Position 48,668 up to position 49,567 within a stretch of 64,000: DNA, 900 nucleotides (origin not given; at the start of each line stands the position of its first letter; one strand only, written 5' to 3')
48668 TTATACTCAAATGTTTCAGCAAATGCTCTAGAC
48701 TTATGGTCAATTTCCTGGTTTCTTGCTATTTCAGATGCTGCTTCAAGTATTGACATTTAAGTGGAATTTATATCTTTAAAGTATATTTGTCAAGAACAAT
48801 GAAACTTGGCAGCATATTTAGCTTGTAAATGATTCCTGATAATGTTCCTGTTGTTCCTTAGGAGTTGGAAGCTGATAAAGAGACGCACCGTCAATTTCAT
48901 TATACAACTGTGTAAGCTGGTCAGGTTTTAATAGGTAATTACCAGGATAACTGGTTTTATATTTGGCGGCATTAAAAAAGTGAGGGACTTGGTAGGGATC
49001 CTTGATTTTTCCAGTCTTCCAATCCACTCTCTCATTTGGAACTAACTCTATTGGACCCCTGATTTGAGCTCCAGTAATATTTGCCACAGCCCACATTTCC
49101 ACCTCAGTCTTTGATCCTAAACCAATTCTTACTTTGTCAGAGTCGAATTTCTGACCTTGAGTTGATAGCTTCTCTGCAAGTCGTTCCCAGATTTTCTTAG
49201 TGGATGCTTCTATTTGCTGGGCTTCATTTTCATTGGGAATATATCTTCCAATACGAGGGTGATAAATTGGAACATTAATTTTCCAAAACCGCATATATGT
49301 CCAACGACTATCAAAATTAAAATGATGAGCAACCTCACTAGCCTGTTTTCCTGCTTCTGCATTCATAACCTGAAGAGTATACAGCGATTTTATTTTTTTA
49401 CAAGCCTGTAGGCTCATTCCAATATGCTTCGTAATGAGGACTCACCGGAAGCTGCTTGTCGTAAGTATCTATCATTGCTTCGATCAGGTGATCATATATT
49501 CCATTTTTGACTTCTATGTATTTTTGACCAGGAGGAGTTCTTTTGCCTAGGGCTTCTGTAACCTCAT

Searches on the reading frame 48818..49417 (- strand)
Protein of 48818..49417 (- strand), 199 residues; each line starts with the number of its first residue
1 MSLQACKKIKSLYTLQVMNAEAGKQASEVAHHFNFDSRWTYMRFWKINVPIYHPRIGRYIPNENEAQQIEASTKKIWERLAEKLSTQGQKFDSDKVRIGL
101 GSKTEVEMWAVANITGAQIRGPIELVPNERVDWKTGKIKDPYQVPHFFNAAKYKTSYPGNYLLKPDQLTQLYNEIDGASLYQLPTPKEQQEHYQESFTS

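Call 3: search_protein_families(library=pfam, proteins=[window:48818-49417:-], max_evalue=1)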
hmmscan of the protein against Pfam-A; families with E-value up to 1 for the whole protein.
window:48818-49417:- (199 aa): 3 families
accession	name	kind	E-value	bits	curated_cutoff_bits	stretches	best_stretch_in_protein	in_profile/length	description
PF12472.13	DUF3693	-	0.0075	16.3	21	1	72-90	13-31/60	Phage related protein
PF25490.1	DUF7910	-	0.094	13.2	35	1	8-98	11-102/140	Domain of unknown function (DUF7910)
PF21135.2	DRL_cat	-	0.16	12.4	27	1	101-120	61-80/164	Oxidoreductase DRL, catalytic domain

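Call 4: search_protein_families(library=ncbifam, proteins=[window:48818-49417:-], max_evalue=1)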
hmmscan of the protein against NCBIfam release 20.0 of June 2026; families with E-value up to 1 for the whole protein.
window:48818-49417:- (199 aa): 0 families

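Call 11: search_protein_families(library=phrogs, proteins=[window:48818-49417:-], max_evalue=1)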
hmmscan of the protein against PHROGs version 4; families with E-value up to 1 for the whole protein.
window:48818-49417:- (199 aa): 2 families
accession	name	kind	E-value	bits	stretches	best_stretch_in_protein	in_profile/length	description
phrog_30214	-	unknown function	0.067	14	1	168-191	56-79/154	-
phrog_14750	-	unknown function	0.085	13.9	1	63-127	11-78/134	-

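Call 12: search_protein_families(library=padloc, proteins=[window:48818-49417:-], max_evalue=1)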
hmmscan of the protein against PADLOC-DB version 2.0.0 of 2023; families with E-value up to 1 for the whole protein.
window:48818-49417:- (199 aa): 1 family
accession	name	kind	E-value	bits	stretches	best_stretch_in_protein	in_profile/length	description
PDLC00557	JetD2|JetD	-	0.06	10.8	1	70-120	14-60/423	DUF2220; DUF3322; DUF2399 domain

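Call 16: find_homologous_proteins(query=window:48818-49417:-)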
Query window:48818-49417:- (199 aa): 2 proteins with E <= 0.001 among 54 candidates.
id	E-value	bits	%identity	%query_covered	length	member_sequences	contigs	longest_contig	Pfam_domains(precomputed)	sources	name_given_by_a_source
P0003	1.6e-120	418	100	91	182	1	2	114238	-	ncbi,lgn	-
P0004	1.4e-45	174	49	82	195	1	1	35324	-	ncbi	-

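Call 17: find_encoding_contigs(protein=P0004, flank=10000)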
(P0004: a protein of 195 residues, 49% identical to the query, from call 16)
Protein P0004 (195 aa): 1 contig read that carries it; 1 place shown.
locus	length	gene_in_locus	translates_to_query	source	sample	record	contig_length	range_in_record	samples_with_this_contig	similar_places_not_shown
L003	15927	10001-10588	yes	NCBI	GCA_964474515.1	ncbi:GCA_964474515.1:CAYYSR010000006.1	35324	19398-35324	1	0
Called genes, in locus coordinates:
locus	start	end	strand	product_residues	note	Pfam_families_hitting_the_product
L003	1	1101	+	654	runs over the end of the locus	PF00270:DEAD (faint), PF04851:ResIII, PF17757:UvrB_inter, PF27431:UvrB_3rd, PF00271:Helicase_C, PF12344:UvrB, PF02151:UVR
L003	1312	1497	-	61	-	-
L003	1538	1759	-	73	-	PF10049:DUF2283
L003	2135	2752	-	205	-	-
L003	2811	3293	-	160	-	-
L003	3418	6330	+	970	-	PF00005:ABC_tran (faint), PF02463:SMC_N (faint), PF03193:RsgA_GTPase (faint), PF13191:AAA_16 (faint), PF13555:AAA_29 (faint), PF20703:nSTAND1 (faint), PF17760:UvrA_inter, PF17755:UvrA_DNA-bind, +1 more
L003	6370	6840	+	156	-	-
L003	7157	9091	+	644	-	PF01841:Transglut_core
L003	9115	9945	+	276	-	-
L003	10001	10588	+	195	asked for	-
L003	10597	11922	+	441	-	PF01541:GIY-YIG, PF27096:UvrC_M, PF02151:UVR (faint), PF08459:UvrC_RNaseH_dom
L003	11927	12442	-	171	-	-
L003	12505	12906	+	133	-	PF04020:Phage_holin_4_2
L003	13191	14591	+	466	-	PF00496:SBP_bac_5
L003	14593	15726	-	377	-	-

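Call 28: find_related_loci(query=A2, collection=metagenome_contigs, flank=10000)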
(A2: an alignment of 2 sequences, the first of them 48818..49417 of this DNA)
Query A2 (199 aa) in metagenome_contigs; peptide patterns used: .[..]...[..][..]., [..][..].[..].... (x = any residue, [..] = any of these).
248 stretches matched a pattern, but none encodes a relative of the query by tblastn (E <= 1e-3).

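Call 32: search_solved_structures(query=A2, max_evalue=10)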
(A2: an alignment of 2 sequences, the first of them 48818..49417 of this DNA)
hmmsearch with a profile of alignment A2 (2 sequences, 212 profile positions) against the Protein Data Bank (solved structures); distinct sequences matched with E-value up to 10: 1.
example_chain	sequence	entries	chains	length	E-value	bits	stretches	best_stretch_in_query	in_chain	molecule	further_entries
5yzv_A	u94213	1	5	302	0.19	14.8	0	90-113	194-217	Probable serine/threonine-protein kinase PkwA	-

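Call 37: search_protein_representatives(alignment_id=A2)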
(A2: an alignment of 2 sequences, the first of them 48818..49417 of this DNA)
Query: 2 sequences, 212 profile positions. Proteins with E-value up to 0.001 (for the whole library): 3; up to 1e-10: 3; up to 1e-30: 2. The best 3 are listed.
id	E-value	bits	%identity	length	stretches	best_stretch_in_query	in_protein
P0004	6.0e-117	405.3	-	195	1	18-212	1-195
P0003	1.3e-104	365.0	-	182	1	18-210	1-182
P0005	1.4e-14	70.8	-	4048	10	87-146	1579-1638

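Call 44: find_related_loci(query=A2, collection=viral_contigs, flank=5000)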
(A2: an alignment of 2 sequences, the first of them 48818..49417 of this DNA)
Query A2 (199 aa) in viral_contigs; peptide patterns used: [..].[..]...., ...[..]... (x = any residue, [..] = any of these).
8 stretches matched a pattern, but none encodes a relative of the query by tblastn (E <= 1e-3).

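Call 50: predict_structure(alignment_id=A2)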
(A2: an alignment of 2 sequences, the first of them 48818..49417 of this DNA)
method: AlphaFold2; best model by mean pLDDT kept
length: 199 residues; sequences in the alignment: 2
mean_pLDDT: 45.7   pTM: 0.53
mean pLDDT of the five models: 45.7, 43.8, 42.7, 42.4, 38.7
residues with pLDDT >= 90: 0; 70-90: 12; 50-70: 67; < 50: 120
segments of 3 or more residues with pLDDT < 50: 1-42, 52-58, 93-123, 140-162, 183-199
pLDDT, mean of each block of 10 residues (from residue 1): 31 30 29 36 54 43 64 72 63 48 34 34 53 58 39 35 59 67 38 25
secondary structure, 60 per line:
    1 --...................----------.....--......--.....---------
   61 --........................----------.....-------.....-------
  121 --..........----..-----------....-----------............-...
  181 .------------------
elements in order: H3-21 E32-36 E39-44 E47-51 H63-86 E97-101 E109-113 E123-127 H150-153 H165-176 E178-181

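Call 59: search_dna_similar(query=window:48818-49366:-, collection=phages, mode=protein, max_evalue=1, max_rows=5)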
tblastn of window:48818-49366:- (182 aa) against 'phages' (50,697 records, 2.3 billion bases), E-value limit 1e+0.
No match.

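Call 63: search_protein_families(library=pfam, proteins=[L003:11927-12442:-], max_evalue=0.01)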
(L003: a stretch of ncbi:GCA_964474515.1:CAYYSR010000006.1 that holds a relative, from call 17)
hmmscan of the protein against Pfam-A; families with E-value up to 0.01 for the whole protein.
L003:11927-12442:- (171 aa): 0 families

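Call 76: search_protein_families(library=pfam, proteins=[L003:9115-9945:+, L003:6370-6840:+, L003:2135-2752:-, L003:2811-3293:-], max_evalue=1)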
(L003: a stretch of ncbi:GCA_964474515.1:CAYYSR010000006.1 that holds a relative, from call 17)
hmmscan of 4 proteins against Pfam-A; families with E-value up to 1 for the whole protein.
L003:9115-9945:+ (276 aa): 0 families

L003:6370-6840:+ (156 aa): 0 families

L003:2135-2752:- (205 aa): 1 family
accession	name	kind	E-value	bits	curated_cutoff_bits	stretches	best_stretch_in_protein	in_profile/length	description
PF12158.14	DUF3592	-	0.16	13.1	25.3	1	57-95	36-73/84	Domain of unknown function (DUF3592)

L003:2811-3293:- (160 aa): 0 families

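Call 91: fold_search(model_id=the predicted structure, library=viral)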
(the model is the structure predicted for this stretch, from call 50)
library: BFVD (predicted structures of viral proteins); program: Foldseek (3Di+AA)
matches with E <= 10: 25; with E <= 0.001: 0
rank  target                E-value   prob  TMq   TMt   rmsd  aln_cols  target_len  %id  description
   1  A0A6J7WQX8            1.9e+00  0.03  0.12  0.19  10.7        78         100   15  Uncharacterized protein [uncultured Caudovirales phage]
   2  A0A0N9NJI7            2.4e+00  0.06  0.13  0.12  15.5        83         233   10  Uncharacterized protein [Acidianus bottle-shaped virus 3 strain ABV3]
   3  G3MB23                2.6e+00  0.05  0.22  0.29  11.5       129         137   13  Gp643 [Bacillus phage G]
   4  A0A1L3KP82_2          3.4e+00  0.03  0.12  0.05  13.0        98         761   12  Uncharacterized protein [Hubei reo-like virus 6]
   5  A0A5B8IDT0            4.3e+00  0.05  0.16  0.13  18.5        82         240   22  Uncharacterized protein [Mimiviridae sp. ChoanoV1]
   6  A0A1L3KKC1            4.3e+00  0.04  0.25  0.28  14.1       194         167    8  (no name in the UniProt tables at hand)
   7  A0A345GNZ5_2          4.9e+00  0.04  0.16  0.03  16.9        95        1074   18  (no name in the UniProt tables at hand)
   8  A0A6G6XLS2            4.9e+00  0.01  0.16  0.15  13.6       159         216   14  (no name in the UniProt tables at hand)
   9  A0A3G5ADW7            6.3e+00  0.06  0.09  0.12  14.5        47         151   15  Uncharacterized protein [Satyrvirus sp.]
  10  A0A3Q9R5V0            6.3e+00  0.05  0.13  0.40   8.7        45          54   22  (no name in the UniProt tables at hand)
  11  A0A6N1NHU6            6.3e+00  0.02  0.12  0.05  16.4        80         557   12  Peptidase inhibitor I9 [Tupanvirus deep ocean]
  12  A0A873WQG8            7.2e+00  0.04  0.13  0.12  10.4        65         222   14  (no name in the UniProt tables at hand)
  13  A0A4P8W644            7.2e+00  0.02  0.16  0.20   5.5        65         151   12  (no name in the UniProt tables at hand)
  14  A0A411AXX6            7.6e+00  0.05  0.12  0.34  11.0        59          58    8  Uncharacterized protein [Streptomyces phage WheeHeim]
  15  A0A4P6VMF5            8.1e+00  0.06  0.17  0.17   4.8        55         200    9  Uncharacterized protein (Fragment) [Mimivirus LCMiAC02]
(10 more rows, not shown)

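Call 96: search_dna_similar(query=window:48818-49366:-, collection=plasmids, mode=protein, max_evalue=0.1, max_rows=5)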
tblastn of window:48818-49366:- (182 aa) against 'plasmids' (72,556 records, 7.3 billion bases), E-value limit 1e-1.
No match.
